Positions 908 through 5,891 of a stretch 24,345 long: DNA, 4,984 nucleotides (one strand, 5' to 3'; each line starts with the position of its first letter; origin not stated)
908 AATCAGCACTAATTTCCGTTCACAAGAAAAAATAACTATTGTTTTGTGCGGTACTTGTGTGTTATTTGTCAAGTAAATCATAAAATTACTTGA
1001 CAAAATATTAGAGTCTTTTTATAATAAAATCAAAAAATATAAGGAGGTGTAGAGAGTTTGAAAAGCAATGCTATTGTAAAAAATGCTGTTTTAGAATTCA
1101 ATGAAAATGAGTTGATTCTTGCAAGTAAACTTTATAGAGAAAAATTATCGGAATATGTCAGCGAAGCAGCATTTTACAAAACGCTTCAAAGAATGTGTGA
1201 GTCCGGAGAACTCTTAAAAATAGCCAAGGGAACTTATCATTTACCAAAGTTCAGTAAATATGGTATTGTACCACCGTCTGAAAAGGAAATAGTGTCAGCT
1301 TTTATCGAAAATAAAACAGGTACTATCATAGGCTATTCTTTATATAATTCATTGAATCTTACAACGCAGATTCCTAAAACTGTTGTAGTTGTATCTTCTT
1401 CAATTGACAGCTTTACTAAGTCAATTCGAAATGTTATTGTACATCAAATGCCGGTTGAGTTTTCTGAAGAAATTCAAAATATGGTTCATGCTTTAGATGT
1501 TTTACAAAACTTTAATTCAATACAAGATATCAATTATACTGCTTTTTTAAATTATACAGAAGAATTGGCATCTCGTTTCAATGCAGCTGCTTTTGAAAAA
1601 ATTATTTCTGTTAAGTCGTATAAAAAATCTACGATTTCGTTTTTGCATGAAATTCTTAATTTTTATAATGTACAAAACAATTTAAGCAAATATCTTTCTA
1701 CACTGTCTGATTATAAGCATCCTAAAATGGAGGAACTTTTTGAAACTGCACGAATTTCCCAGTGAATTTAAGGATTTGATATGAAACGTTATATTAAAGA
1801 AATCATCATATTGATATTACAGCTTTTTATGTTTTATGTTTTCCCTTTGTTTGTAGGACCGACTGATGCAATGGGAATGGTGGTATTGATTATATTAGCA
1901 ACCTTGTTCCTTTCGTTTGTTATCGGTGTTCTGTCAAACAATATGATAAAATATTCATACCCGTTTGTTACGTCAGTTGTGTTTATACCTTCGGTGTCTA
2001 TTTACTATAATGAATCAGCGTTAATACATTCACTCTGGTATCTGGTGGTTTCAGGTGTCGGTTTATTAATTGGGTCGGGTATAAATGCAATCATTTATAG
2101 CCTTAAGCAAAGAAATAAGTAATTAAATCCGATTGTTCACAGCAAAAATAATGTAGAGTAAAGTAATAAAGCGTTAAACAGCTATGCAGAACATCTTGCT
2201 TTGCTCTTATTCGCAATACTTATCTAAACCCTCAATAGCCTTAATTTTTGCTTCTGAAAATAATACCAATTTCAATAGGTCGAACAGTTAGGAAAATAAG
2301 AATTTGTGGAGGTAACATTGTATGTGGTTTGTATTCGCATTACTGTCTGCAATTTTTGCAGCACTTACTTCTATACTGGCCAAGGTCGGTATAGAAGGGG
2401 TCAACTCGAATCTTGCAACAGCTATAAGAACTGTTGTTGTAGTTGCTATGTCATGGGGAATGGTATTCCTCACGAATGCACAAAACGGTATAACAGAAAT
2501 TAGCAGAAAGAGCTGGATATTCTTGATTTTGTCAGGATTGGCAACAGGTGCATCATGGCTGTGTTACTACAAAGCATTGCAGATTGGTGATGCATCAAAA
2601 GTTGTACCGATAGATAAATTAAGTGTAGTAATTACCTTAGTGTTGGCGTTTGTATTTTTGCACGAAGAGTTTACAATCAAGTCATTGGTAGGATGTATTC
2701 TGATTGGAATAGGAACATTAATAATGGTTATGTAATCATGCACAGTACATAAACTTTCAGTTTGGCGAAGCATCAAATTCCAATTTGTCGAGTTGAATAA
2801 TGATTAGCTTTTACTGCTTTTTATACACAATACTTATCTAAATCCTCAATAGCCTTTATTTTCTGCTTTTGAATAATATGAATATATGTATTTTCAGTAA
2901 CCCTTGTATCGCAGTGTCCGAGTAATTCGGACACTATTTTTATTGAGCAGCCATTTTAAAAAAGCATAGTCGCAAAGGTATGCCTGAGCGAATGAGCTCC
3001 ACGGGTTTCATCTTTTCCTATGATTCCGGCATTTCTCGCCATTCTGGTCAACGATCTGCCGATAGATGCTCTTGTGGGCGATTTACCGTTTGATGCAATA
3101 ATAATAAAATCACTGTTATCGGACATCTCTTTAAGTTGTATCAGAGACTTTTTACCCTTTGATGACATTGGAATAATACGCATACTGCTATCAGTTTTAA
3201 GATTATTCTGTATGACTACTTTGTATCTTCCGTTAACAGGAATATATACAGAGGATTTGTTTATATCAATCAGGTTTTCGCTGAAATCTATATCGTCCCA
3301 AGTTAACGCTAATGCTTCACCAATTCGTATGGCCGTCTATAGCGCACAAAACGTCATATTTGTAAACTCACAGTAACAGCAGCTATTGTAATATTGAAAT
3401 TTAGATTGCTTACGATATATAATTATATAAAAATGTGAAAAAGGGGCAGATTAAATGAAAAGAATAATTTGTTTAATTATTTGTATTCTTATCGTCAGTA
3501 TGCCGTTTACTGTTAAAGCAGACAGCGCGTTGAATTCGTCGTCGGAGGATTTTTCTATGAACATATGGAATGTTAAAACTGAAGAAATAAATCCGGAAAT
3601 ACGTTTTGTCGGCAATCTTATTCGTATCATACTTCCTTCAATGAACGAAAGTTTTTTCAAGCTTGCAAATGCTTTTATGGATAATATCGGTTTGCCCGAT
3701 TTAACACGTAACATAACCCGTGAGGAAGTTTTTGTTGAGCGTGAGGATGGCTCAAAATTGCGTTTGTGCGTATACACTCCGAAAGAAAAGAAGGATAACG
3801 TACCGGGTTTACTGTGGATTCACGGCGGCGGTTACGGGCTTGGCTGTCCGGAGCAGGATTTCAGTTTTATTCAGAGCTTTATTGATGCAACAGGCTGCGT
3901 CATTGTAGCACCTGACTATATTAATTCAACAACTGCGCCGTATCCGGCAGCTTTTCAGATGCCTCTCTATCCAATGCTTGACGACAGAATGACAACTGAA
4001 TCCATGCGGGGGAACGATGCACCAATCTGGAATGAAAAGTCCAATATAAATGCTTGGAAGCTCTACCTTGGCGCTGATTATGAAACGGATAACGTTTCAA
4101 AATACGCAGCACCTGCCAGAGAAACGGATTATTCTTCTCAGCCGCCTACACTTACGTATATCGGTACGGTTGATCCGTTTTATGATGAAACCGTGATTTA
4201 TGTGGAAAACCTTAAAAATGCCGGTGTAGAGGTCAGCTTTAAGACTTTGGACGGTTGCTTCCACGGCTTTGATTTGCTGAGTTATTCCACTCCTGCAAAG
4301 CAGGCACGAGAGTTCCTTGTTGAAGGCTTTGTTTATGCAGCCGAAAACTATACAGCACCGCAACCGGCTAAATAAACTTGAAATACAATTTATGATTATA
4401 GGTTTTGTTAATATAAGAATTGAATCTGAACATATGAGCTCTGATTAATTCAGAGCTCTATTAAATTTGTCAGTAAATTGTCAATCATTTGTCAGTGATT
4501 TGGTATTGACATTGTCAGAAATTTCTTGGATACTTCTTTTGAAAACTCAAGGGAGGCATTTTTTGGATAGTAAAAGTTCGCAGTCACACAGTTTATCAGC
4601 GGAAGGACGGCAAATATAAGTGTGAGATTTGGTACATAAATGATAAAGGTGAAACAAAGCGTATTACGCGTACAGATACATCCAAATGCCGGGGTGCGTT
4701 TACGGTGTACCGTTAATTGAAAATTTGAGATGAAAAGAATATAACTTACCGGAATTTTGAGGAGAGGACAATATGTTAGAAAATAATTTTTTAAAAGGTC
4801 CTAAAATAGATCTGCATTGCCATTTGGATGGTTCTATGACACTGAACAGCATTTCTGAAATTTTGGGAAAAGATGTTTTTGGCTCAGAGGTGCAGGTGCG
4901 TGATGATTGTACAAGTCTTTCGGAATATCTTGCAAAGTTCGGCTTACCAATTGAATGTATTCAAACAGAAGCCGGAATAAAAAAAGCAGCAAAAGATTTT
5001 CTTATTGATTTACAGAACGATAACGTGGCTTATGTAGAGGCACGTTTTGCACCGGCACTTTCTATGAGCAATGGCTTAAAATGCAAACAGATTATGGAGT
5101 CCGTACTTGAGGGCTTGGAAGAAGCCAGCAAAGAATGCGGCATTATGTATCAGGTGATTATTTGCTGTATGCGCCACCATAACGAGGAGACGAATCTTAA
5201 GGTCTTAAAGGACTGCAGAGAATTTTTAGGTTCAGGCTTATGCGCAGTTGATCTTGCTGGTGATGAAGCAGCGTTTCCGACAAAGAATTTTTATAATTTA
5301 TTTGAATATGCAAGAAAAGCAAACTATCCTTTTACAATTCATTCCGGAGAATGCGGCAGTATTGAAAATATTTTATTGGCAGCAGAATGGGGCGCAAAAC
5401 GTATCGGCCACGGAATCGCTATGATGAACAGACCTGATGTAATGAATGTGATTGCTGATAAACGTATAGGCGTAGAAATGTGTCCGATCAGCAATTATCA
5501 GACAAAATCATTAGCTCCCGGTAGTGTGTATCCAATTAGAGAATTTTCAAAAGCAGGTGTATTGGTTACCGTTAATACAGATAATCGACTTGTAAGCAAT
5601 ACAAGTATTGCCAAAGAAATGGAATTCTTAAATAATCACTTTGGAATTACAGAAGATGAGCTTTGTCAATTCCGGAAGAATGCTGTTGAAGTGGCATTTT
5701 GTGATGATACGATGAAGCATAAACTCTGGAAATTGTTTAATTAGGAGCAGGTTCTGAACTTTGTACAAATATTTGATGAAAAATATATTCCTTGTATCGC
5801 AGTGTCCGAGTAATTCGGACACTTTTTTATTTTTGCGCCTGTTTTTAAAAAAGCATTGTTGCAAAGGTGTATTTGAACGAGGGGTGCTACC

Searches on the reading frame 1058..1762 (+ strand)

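Call 29: search_protein_families(library=pfam, proteins=[window:1058-1762:+], max_evalue=0.01)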
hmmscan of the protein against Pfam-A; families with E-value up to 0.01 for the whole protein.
window:1058-1762:+ (235 aa): 1 family
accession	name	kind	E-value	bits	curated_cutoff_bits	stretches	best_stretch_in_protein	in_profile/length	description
PF19570.5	DUF6088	-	3.6e-10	40.3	25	1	25-114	15-107/172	Family of unknown function (DUF6088)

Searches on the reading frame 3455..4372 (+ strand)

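Call 29: search_protein_families(library=pfam, proteins=[window:3455-4372:+], max_evalue=0.01)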
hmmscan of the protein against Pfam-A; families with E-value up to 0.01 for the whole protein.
window:3455-4372:+ (306 aa): 3 families
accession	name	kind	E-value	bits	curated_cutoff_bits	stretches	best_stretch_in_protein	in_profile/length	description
PF07859.19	Abhydrolase_3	-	3.9e-25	89.3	25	2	167-272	102-208/210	alpha/beta hydrolase fold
PF20434.5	BD-FAE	-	1.1e-07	32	26.8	1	106-168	3-68/215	BD-FAE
PF00135.34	COesterase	-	9e-05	22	27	1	97-155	83-140/515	Carboxylesterase family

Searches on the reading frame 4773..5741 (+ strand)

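Call 29: search_protein_families(library=pfam, proteins=[window:4773-5741:+], max_evalue=0.01)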
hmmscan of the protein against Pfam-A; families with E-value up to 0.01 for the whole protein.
window:4773-5741:+ (323 aa): 3 families
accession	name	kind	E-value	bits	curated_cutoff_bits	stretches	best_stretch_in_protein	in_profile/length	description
PF00962.28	A_deaminase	-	5.7e-71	239.7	27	1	10-319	1-324/330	Adenosine deaminase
PF19326.5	AMP_deaminase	-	4.7e-06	25.7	27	1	187-317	454-584/630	AMP deaminase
PF07969.17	Amidohydro_3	-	0.00068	19.7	29.7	1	166-270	257-374/472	Amidohydrolase family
